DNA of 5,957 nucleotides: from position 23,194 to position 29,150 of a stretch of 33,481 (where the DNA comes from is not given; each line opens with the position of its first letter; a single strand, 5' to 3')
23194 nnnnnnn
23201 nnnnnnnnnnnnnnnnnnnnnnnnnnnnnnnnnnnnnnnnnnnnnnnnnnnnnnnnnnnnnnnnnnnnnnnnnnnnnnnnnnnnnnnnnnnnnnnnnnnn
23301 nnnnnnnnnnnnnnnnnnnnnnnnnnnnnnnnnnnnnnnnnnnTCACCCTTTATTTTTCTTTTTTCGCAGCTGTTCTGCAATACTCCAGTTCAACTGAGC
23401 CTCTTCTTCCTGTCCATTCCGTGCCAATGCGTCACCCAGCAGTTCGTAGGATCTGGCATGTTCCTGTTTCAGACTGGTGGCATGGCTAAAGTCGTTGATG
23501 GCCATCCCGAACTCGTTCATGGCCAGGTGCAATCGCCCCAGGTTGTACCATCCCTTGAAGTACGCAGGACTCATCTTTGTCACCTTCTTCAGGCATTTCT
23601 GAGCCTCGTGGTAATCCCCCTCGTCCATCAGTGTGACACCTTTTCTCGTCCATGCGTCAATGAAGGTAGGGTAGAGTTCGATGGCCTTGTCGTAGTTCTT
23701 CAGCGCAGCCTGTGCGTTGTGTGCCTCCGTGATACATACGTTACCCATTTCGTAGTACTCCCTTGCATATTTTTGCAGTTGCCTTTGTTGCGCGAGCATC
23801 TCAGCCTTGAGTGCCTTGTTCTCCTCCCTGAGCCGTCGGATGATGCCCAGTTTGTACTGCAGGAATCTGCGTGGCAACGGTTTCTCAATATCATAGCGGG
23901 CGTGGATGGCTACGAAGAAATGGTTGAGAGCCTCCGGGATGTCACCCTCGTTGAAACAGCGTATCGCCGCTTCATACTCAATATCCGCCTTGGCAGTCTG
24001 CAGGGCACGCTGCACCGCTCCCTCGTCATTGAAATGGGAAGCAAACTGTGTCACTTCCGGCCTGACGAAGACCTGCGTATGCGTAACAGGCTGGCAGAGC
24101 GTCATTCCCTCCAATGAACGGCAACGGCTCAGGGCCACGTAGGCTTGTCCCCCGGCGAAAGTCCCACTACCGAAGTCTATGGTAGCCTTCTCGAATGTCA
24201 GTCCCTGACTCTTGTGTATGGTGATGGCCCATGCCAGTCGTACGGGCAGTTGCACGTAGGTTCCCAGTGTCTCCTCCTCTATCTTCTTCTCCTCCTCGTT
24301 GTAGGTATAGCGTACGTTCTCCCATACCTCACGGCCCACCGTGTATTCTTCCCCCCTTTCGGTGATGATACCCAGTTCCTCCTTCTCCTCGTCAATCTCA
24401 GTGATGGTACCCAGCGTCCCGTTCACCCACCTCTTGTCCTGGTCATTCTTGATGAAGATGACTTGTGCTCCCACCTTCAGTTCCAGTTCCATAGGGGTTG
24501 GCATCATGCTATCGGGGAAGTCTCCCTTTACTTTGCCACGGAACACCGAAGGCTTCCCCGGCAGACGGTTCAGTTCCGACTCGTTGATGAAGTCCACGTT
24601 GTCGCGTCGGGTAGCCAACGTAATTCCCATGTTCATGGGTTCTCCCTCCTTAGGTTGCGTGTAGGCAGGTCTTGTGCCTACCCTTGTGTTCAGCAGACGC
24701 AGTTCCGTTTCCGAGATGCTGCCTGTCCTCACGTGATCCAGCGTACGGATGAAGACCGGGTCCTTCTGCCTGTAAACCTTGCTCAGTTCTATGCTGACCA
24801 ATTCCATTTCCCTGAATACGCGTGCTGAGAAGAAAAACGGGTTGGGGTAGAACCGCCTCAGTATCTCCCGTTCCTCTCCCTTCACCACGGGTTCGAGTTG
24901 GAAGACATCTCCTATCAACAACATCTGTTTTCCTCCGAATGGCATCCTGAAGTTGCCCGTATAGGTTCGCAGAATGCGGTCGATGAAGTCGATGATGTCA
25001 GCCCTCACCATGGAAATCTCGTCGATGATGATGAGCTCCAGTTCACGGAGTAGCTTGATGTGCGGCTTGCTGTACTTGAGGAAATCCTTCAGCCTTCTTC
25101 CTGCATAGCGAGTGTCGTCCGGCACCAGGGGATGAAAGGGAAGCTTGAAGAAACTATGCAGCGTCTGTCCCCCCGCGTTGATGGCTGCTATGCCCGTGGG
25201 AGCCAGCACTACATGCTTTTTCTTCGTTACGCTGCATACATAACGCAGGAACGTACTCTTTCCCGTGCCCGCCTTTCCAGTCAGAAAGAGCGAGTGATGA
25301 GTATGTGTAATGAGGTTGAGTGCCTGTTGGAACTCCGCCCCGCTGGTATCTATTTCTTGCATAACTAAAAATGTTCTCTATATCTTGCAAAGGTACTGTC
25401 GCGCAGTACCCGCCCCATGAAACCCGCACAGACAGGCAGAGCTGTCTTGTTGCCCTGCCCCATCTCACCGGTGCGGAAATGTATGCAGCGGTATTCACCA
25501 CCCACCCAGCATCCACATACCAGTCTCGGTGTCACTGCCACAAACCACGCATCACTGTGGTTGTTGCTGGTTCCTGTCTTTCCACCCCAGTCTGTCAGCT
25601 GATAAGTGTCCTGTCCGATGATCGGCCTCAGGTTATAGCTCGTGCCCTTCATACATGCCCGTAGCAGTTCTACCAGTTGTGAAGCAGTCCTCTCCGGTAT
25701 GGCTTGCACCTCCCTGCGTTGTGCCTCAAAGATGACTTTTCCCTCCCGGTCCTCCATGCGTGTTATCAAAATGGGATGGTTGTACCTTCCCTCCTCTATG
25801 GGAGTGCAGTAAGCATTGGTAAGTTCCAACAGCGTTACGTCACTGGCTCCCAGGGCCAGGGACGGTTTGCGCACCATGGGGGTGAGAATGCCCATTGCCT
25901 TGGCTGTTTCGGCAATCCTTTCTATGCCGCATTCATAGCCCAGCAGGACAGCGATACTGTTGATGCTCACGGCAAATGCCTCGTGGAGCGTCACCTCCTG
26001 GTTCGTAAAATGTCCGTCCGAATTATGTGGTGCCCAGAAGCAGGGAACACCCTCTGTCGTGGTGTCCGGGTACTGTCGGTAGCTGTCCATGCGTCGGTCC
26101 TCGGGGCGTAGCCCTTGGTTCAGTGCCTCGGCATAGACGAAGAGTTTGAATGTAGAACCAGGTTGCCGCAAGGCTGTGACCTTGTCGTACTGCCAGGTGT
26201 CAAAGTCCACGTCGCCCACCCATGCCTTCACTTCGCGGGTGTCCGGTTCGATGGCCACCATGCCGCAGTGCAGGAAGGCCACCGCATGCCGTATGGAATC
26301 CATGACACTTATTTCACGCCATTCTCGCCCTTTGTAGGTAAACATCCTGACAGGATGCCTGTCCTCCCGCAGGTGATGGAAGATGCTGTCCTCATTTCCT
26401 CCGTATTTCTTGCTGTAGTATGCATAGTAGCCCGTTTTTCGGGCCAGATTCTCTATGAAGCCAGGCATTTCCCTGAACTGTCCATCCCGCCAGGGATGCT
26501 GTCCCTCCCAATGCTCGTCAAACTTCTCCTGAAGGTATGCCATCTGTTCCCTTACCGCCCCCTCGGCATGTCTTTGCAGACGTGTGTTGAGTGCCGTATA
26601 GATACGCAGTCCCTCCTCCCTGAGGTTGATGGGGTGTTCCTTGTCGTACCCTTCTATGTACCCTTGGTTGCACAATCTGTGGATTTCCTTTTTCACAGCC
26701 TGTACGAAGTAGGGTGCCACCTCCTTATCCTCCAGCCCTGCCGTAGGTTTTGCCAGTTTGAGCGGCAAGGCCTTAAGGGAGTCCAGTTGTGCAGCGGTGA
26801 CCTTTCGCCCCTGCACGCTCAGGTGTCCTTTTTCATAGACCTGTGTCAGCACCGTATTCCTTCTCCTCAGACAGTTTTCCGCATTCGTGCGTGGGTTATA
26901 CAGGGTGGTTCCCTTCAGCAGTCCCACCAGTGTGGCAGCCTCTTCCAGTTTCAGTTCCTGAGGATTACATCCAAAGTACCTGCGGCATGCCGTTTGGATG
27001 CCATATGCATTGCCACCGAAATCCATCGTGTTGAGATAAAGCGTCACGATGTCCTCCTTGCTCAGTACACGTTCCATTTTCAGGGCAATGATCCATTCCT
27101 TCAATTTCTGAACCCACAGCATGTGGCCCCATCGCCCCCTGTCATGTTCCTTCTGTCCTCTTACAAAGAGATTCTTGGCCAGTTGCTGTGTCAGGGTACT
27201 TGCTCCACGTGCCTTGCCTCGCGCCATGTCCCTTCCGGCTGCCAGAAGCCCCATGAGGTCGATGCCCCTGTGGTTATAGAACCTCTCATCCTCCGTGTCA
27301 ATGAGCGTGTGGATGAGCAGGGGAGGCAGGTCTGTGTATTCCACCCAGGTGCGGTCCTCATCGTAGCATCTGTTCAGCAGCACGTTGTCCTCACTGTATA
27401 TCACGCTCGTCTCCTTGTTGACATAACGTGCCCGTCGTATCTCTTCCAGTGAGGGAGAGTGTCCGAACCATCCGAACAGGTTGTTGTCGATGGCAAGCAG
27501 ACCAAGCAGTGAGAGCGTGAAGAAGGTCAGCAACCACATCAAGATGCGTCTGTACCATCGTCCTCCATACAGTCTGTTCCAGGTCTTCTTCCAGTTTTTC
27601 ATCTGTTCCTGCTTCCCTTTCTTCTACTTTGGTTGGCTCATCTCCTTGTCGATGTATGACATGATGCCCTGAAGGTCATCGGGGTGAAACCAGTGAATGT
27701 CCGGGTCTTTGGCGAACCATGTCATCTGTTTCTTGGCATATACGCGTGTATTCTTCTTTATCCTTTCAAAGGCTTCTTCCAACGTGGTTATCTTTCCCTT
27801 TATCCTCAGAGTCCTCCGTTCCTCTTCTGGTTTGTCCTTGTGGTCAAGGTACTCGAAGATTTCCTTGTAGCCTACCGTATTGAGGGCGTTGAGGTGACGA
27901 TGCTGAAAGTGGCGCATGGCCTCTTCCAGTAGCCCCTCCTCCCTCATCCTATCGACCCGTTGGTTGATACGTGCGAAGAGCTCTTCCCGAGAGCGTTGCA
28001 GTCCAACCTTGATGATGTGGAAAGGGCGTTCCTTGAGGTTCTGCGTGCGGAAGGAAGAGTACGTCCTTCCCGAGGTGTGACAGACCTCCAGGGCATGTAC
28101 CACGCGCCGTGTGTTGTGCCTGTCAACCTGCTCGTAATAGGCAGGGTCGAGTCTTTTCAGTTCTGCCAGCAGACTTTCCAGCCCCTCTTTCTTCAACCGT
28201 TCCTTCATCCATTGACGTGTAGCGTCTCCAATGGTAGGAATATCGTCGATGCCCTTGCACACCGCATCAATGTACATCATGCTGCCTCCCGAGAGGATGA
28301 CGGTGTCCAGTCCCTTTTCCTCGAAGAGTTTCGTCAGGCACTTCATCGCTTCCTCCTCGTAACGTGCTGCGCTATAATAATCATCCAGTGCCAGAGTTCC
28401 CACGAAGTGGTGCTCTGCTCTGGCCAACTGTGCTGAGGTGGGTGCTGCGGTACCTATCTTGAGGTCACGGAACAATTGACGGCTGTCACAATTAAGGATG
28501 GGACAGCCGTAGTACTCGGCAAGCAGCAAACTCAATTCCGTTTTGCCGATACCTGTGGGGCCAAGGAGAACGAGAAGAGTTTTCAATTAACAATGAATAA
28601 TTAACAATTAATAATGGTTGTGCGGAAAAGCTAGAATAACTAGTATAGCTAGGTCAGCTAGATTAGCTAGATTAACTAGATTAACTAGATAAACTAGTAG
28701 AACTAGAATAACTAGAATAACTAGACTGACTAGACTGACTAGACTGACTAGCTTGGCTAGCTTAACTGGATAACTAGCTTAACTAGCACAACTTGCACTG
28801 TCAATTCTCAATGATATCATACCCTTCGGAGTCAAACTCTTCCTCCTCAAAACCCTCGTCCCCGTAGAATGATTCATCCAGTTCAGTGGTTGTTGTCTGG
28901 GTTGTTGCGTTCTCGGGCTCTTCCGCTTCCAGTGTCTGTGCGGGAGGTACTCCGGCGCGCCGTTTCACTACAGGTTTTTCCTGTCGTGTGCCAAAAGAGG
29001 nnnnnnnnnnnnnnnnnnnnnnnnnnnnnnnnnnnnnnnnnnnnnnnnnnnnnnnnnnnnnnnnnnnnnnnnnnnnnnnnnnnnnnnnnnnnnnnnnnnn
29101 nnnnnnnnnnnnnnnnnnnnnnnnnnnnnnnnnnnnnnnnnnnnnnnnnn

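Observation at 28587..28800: The largest CTAG 9-mer array sits in a housekeeping operon upstream of miaA, in the opposite orientation to array 1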

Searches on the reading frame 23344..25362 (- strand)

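Call 9: search_protein_families(library=pfam, proteins=[window:23344-25362:-])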
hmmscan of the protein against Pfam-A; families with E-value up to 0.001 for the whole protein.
window:23344-25362:- (672 aa): 19 families
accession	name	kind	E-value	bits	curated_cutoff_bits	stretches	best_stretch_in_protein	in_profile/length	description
PF05970.20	PIF1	-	2.2e-27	96.5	25.9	1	18-219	18-220/223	PIF1-like helicase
PF00515.34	TPR_1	-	4.6e-15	55.1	27.8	1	569-599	2-32/34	Tetratricopeptide repeat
PF13431.12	TPR_17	-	4.9e-15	54.9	24.4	1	557-589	2-34/34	Tetratricopeptide repeat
PF07719.23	TPR_2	-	5e-15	54.7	27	0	569-600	2-33/34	Tetratricopeptide repeat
PF13181.12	TPR_8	-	6.6e-15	54.4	25.7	1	569-600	2-33/34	Tetratricopeptide repeat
PF13414.12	TPR_11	-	1.4e-13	50.7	26.8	1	578-615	4-41/42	TPR repeat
PF13604.12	AAA_30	-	1e-11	45.4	27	1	16-219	12-175/191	AAA domain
PF13245.12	AAA_19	-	2.1e-10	41.3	25.1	1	20-159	9-132/134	AAA domain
PF13432.12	TPR_16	-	6.6e-09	36.5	32.7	1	574-616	3-45/65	Tetratricopeptide repeat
PF14559.12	TPR_19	-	7.3e-09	36.3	25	2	546-594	3-51/68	Tetratricopeptide repeat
PF23914.1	TPR_CcmH_CycH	-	3.4e-07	30.7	42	1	599-666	47-114/158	Cytochrome c-type biogenesis protein H TPR domain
PF02689.20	Herpes_Helicase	-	7.5e-07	28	27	1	378-421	731-775/808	Helicase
PF13428.12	TPR_14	-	1.7e-06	28.6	23.5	0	569-611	2-44/44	Tetratricopeptide repeat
PF18335.7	SH3_13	-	5.9e-06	26.4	41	1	295-330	26-61/65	ATP-dependent RecD-like DNA helicase SH3 domain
PF21530.3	Pif1_2B_dom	-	9.4e-06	25.7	23.9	1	290-322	13-46/47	DNA helicase Pif1, 2B domain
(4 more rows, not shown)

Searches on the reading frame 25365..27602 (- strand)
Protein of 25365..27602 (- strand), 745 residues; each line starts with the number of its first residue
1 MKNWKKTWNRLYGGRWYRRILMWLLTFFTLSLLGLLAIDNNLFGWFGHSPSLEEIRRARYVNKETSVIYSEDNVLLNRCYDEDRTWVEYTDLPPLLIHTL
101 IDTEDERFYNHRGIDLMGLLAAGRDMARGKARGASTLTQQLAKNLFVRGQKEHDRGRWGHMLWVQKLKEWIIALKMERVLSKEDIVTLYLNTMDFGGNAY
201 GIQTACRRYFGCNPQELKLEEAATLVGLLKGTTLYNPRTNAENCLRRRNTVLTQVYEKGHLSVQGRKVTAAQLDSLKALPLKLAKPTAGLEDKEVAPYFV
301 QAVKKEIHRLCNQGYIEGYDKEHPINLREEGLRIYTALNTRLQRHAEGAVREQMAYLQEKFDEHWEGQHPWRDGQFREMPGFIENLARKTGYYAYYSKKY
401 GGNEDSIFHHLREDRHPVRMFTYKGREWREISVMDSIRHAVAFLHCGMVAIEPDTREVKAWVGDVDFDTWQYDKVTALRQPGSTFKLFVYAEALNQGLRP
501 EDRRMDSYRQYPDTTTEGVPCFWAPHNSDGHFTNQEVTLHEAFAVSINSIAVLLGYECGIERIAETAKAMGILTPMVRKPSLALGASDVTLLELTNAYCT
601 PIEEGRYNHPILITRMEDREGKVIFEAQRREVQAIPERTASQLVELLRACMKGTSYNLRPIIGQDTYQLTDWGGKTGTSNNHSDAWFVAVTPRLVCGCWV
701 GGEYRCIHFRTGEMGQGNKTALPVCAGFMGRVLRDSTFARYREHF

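Call 9: search_protein_families(library=pfam, proteins=[window:25365-27602:-])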
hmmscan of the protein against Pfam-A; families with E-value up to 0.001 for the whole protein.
window:25365-27602:- (745 aa): 2 families
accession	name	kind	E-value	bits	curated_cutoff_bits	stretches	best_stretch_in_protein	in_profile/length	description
PF00912.28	Transgly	-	5.3e-52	176.3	27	1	77-255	6-177/178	Transglycosylase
PF00905.27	Transpeptidase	-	3.8e-19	69.4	22.1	1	448-692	3-266/299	Penicillin binding protein transpeptidase domain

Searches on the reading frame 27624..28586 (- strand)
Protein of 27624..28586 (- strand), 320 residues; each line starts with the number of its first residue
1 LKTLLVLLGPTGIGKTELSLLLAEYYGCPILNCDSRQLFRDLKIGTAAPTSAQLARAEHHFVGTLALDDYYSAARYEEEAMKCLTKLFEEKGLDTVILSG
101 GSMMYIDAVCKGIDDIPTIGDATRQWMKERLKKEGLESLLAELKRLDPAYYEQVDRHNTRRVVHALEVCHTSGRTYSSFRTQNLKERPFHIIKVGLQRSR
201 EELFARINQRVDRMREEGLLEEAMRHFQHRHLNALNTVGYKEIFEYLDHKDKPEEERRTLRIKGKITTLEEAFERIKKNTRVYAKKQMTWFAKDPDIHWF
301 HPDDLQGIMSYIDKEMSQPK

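Call 9: search_protein_families(library=pfam, proteins=[window:27624-28586:-])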
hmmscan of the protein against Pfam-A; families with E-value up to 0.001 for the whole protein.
window:27624-28586:- (320 aa): 3 families
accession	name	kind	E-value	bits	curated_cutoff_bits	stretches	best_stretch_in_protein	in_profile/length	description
PF01715.23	IPPT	-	9.2e-69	232.2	23.6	1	37-293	1-242/243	IPP transferase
PF01745.22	IPT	-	2.6e-12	47.1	20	1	5-111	4-108/233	Isopentenyl transferase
PF07728.20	AAA_5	-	0.00088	19.7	22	0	5-29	2-27/139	AAA domain (dynein-related subfamily)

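Call 30: find_homologous_proteins(query=window:27624-28586:-, max_evalue=1e-40)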
Query window:27624-28586:- (320 aa): 8000 proteins with E <= 1e-40 among 8000 candidates; the best 120 are listed.
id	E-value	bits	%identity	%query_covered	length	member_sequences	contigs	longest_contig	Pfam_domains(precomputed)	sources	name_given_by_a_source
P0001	2.5e-213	725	99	100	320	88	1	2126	PF01745.23,PF01715.24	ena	-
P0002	8.2e-178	608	83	100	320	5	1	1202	PF01745.23,PF01715.24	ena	-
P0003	4.3e-162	557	75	99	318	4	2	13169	PF01745.23,PF01715.24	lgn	-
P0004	1.3e-160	552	74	100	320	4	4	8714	PF01745.23,PF01715.24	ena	-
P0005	1.8e-151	522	74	98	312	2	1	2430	PF01745.23,PF01715.24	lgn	-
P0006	5.1e-151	520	75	96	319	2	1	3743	PF13173.13,PF01745.23,PF01715.24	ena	-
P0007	1.0e-150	519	75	96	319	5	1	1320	PF01745.23,PF01715.24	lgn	-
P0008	2.4e-148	512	69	99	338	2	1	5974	PF01745.23,PF01715.24,PF13238.13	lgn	-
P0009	2.7e-148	511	72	98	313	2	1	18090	PF01745.23,PF01715.24,PF13238.13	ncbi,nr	ncbi:MAG: tRNA (adenosine(37)-N6)-dimethylallyltransferase MiaA [Bacteroidaceae bacterium]|nr:tRNA (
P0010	4.4e-148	511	72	98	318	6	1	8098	PF13173.13,PF01745.23,PF01715.24,PF07728.21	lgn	-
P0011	6.8e-148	510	72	98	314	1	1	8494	PF01745.23,PF01715.24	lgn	-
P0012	6.9e-148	510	72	98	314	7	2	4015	PF01745.23,PF01715.24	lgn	-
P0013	7.1e-148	510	71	98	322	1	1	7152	PF01745.23,PF01715.24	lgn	-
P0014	7.2e-148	510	72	98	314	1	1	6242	PF01745.23,PF01715.24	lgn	-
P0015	8.9e-148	510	72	98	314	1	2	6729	PF01745.23,PF01715.24,PF13238.13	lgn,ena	-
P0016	1.0e-147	510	72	98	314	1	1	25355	PF01745.23,PF01715.24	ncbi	-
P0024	2.4e-145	502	71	98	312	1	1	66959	PF01695.24,PF01745.23,PF01715.24,PF13238.13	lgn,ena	-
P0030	4.6e-140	484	68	98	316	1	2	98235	PF01745.23,PF01715.24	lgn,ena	-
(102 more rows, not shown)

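Call 31: find_encoding_contigs(protein=P0003, flank=2500, max_places=2)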
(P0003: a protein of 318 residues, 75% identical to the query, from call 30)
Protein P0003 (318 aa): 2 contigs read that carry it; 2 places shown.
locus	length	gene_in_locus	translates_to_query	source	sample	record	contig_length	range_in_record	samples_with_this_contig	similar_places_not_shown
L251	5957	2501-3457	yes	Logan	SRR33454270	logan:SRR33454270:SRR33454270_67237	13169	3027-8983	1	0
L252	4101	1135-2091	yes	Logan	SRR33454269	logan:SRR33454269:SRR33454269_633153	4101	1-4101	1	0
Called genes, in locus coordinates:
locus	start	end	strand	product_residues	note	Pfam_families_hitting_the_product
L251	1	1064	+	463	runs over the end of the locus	PF03331:LpxC, PF07977:FabA, PF22817:ApeP-like (weak), PF22818:ApeI-like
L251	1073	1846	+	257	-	PF00132:Hexapep (weak), PF25087:GMPPB_C, PF25084:LbH_EIF2B (weak), PF00132:Hexapep, PF13720:Acetyltransf_11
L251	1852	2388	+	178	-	PF07929:PRiA4_ORF3 (weak)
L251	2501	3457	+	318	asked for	PF01745:IPT, PF01715:IPPT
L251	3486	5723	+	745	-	PF00912:Transgly, PF28500:PBP_middle, PF00905:Transpeptidase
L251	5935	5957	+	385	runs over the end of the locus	PF00251:Glyco_hydro_32N, PF22847:Glyco_hydro_43_rel, PF04616:Glyco_hydro_43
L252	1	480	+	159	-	?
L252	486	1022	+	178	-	PF07929:PRiA4_ORF3 (weak)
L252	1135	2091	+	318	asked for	PF01745:IPT, PF01715:IPPT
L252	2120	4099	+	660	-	?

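Call 32: find_encoding_contigs(protein=P0016, flank=2500, max_places=2)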
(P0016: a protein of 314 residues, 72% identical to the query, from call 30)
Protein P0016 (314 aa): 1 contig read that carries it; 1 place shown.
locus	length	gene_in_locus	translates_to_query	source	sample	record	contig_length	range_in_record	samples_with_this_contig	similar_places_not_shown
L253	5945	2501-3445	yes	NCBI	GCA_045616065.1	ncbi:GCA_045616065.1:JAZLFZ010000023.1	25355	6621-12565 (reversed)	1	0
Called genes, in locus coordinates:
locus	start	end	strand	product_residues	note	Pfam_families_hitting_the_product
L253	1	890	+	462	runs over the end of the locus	PF03331:LpxC, PF07977:FabA, PF22817:ApeP-like, PF22818:ApeI-like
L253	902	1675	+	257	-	PF00132:Hexapep (weak), PF25084:LbH_EIF2B (faint), PF25087:GMPPB_C, PF00132:Hexapep, PF13720:Acetyltransf_11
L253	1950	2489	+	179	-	PF07929:PRiA4_ORF3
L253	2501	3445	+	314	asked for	PF01745:IPT, PF01715:IPPT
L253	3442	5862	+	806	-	PF00912:Transgly, PF28500:PBP_middle, PF00905:Transpeptidase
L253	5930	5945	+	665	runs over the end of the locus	PF05970:PIF1, PF13245:AAA_19, PF13604:AAA_30, PF02689:Herpes_Helicase (weak), PF13538:UvrD_C_2 (faint), PF23914:TPR_CcmH_CycH (weak), PF14559:TPR_19 (weak), PF13432:TPR_16 (weak), +7 more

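Call 33: find_encoding_contigs(protein=P0024, flank=2500, max_places=2)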
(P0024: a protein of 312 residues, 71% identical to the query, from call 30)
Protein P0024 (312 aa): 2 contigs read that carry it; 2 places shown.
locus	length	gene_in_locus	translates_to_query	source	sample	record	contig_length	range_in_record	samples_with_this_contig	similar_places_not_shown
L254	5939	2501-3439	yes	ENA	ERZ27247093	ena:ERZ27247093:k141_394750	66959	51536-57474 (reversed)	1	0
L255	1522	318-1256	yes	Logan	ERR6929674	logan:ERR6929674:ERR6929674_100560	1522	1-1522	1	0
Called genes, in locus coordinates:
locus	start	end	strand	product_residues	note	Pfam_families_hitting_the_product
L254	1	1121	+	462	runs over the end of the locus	PF03331:LpxC, PF07977:FabA, PF22817:ApeP-like, PF22818:ApeI-like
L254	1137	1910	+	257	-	PF00132:Hexapep (weak), PF25084:LbH_EIF2B (faint), PF25087:GMPPB_C, PF00132:Hexapep, PF13720:Acetyltransf_11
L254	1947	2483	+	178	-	PF07929:PRiA4_ORF3 (weak)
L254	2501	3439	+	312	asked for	PF01695:IstB_IS21 (faint), PF01745:IPT, PF13238:AAA_18 (faint), PF01715:IPPT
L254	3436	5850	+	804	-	PF00912:Transgly, PF28500:PBP_middle, PF00905:Transpeptidase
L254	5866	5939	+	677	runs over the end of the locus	PF02689:Herpes_Helicase (faint), PF05970:PIF1, PF13245:AAA_19, PF13604:AAA_30, PF01443:Viral_helicase1 (faint), PF13424:TPR_12 (faint), PF13431:TPR_17 (weak), PF13432:TPR_16 (weak), +7 more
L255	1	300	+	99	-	?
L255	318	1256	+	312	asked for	PF01695:IstB_IS21 (faint), PF01745:IPT, PF13238:AAA_18 (faint), PF01715:IPPT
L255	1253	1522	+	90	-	?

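Call 34: find_encoding_contigs(protein=P0030, flank=2500, max_places=2)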
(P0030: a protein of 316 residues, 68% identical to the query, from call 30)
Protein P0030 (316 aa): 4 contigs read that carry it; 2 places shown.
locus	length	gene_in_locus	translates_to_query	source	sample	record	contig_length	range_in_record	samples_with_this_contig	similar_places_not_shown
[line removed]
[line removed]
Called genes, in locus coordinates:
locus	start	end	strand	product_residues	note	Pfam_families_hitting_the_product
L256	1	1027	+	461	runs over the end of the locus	PF03331:LpxC, PF07977:FabA, PF22817:ApeP-like, PF22818:ApeI-like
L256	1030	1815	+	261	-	PF00132:Hexapep (weak), PF25084:LbH_EIF2B (faint), PF25087:GMPPB_C, PF00132:Hexapep (weak), PF13720:Acetyltransf_11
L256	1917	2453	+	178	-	PF07929:PRiA4_ORF3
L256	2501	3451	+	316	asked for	PF01745:IPT, PF01715:IPPT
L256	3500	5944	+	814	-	PF00912:Transgly, PF28500:PBP_middle, PF00905:Transpeptidase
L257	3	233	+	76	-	?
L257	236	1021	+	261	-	PF00132:Hexapep (weak), PF25084:LbH_EIF2B (faint), PF25087:GMPPB_C, PF00132:Hexapep (weak), PF13720:Acetyltransf_11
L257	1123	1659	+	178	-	PF07929:PRiA4_ORF3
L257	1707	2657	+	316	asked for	PF01745:IPT, PF01715:IPPT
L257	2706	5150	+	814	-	PF00912:Transgly, PF28500:PBP_middle, PF00905:Transpeptidase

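Call 52: find_encoding_contigs(protein=P0002, flank=1500, max_places=3)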
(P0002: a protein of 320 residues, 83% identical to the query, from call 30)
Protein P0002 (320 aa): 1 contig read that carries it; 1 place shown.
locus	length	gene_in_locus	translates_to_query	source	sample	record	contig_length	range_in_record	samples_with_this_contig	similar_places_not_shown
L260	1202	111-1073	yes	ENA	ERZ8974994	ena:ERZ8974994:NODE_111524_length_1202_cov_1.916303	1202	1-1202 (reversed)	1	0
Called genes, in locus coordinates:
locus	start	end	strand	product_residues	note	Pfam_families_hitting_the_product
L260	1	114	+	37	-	?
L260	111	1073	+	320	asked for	PF01745:IPT (weak), PF01715:IPPT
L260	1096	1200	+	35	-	?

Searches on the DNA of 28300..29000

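Call 19: search_rna_families(source=window, start=28300, end=29000, threshold=evalue, max_evalue=10)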
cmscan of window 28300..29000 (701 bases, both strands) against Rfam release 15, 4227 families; matches with E-value up to 10: 7.
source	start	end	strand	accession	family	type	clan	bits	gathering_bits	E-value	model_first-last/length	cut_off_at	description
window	28629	28807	+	RF02696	Teg49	Gene; sRNA;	-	18.9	186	2.1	1-196/196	no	Teg49 sRNA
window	28664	28740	+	RF01176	snR78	Gene; snRNA; snoRNA; CD-box;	CL00063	18.1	48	5.4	1-82/82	no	Small nucleolar RNA snR78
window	28668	28784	+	RF00112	CyaR_RyeE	Gene; sRNA;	-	17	47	3.4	1-85/85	no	CyaR/Rye RNA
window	28656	28786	-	RF03601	MIR7993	Gene; miRNA;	-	16.3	100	6.4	1-138/138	no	MIR7993 microRNA precursor family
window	28633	28716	-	RF00739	MIR476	Gene; miRNA;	-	16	80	8.1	1-92/92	no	MIR476 microRNA precursor family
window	28646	28699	-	RF03936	mir-4079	Gene; miRNA;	-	14.5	62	8.1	1-51/51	no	mir-4079 microRNA precursor family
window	28463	28543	-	RF03683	mir-462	Gene; miRNA;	-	14.4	90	7.9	1-64/64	no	mir-462 microRNA precursor family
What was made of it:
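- On Known structured RNA (Rfam): Only sub-threshold matches, with E of at least 2.1 (call 19).
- No Rfam family matches (call 19).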
